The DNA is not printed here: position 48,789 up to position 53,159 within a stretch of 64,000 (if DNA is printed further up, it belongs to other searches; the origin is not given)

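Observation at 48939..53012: LptD/OstA-like giant OMP with an inserted parvulin (SurA-type) domain that is itself split by an acidic 42-bp tandem repeat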

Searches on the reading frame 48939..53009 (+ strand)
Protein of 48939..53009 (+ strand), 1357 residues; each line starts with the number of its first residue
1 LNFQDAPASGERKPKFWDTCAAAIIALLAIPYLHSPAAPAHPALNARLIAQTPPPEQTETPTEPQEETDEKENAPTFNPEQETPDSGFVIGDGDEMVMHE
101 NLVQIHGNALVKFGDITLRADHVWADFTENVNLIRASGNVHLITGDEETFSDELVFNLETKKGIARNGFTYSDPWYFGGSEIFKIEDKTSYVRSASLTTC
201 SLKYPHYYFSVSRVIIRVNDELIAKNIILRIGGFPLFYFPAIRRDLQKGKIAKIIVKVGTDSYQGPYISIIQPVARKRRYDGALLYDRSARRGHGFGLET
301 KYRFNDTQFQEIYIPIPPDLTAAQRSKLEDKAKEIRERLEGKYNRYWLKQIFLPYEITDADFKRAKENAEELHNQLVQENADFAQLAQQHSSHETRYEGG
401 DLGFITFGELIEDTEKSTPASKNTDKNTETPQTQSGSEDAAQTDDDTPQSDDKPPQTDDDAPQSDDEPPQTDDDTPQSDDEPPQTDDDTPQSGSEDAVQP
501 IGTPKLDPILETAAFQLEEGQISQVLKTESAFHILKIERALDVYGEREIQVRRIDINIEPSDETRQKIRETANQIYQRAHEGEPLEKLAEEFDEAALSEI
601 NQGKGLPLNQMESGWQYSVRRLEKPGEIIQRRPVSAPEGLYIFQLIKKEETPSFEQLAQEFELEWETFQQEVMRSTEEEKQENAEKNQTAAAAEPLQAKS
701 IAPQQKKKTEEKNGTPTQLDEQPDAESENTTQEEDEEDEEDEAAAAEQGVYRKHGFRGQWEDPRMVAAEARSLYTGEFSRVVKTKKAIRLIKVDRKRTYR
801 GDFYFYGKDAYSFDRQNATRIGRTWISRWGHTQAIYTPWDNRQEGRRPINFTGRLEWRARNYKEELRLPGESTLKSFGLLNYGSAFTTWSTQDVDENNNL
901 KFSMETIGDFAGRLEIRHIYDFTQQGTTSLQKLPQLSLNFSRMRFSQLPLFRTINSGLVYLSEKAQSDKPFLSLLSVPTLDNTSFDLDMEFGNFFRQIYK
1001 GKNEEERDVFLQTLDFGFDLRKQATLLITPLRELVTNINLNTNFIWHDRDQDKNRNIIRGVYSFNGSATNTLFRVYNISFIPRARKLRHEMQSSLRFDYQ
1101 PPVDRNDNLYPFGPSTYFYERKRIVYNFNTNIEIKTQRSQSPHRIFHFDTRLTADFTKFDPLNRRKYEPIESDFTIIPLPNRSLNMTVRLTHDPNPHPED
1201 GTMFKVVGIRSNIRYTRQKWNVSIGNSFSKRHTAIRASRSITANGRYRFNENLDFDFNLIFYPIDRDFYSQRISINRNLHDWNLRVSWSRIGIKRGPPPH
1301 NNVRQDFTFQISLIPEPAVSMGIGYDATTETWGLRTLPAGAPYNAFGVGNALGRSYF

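Call 3: search_protein_families(library=pfam, proteins=[window:48939-53009:+], max_evalue=0.1)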
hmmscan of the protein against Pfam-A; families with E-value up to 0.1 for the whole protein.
window:48939-53009:+ (1357 aa): 3 families
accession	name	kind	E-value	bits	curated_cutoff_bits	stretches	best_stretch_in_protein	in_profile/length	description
PF00639.27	Rotamase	-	1.5e-24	87.3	21.7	3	358-426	11-79/97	PPIC-type PPIASE domain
PF13616.12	Rotamase_3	-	1.8e-18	67.6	22.5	2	348-416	18-87/116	PPIC-type PPIASE domain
PF19838.5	LptD_2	-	0.00011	21.5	22.5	1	980-1110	221-360/464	LptD protein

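Call 4: search_protein_families(library=ncbifam, proteins=[window:48939-53009:+], max_evalue=0.1)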
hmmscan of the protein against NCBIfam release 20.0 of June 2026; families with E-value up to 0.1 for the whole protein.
window:48939-53009:+ (1357 aa): 7 families
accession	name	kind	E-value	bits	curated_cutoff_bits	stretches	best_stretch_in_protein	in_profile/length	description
TIGR02933.1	nifM_nitrog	equivalog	7.1e-09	35.9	168.2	2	358-414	134-190/256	nitrogen fixation protein NifM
NF002827.0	PRK03002.1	equivalog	1.1e-07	31.1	343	1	504-544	189-231/285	peptidylprolyl isomerase PrsA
NF000809.0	PRK00059.1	equivalog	4.3e-05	23.1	303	0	508-540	255-287/336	peptidylprolyl isomerase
NF052235.1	CT351_fam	equivalog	0.00027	19.6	900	1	112-309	34-231/674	CT351 family outer membrane beta-barrel protein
NF002824.0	PRK02998.1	subfamily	0.00042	19.8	360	1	510-558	193-242/283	peptidylprolyl isomerase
NF008038.0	PRK10770.1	equivalog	0.0013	17.6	394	1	351-410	181-239/431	peptidylprolyl isomerase SurA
NF011969.0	PRK15441.1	equivalog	0.038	14.4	127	0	369-416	18-64/93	peptidylprolyl isomerase PpiC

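Call 5: find_homologous_proteins(query=window:48939-53009:+, max_evalue=0.001)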
Query window:48939-53009:+ (1357 aa): 368 proteins with E <= 0.001 among 8000 candidates; the best 120 are listed.
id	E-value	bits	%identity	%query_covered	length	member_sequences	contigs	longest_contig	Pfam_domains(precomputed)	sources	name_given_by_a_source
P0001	0.0e+0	3047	98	100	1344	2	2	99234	PF00639.28,PF13616.13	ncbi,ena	-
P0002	0.0e+0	2054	67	99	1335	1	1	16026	PF13145.13,PF00639.28,PF19838.6,PF13616.13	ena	-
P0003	0.0e+0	2051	67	99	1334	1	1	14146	PF13145.13,PF00639.28,PF19838.6,PF13616.13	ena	-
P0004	0.0e+0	2050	67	99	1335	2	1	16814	PF13145.13,PF00639.28,PF19838.6,PF13616.13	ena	-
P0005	0.0e+0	2049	67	99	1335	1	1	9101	PF13145.13,PF00639.28,PF19838.6,PF13616.13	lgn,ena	-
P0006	0.0e+0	2048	66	99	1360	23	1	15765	PF13145.13,PF00639.28,PF13616.13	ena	-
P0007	0.0e+0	2047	67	99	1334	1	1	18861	PF13145.13,PF00639.28,PF19838.6,PF13616.13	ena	-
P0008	0.0e+0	2045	66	99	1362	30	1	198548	PF13145.13,PF00639.28,PF19838.6,PF13616.13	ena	-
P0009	0.0e+0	2035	71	63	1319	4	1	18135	PF13145.13,PF00639.28,PF19838.6,PF13616.13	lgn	-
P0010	0.0e+0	2025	70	63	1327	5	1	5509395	PF13145.13,PF00639.28,PF13616.13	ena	-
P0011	0.0e+0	2022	66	99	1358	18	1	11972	PF13145.13,PF00639.28,PF13616.13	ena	-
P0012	0.0e+0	2007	68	95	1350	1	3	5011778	PF13145.13,PF00639.28,PF19838.6,PF13616.13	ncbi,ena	-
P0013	0.0e+0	2005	68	64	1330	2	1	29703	PF13145.13,PF00639.28,PF13616.13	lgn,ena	-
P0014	0.0e+0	1923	69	63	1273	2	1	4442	PF13145.13,PF00639.28,PF13616.13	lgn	-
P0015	0.0e+0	1911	68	63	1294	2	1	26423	PF13145.13,PF00639.28,PF13616.13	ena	-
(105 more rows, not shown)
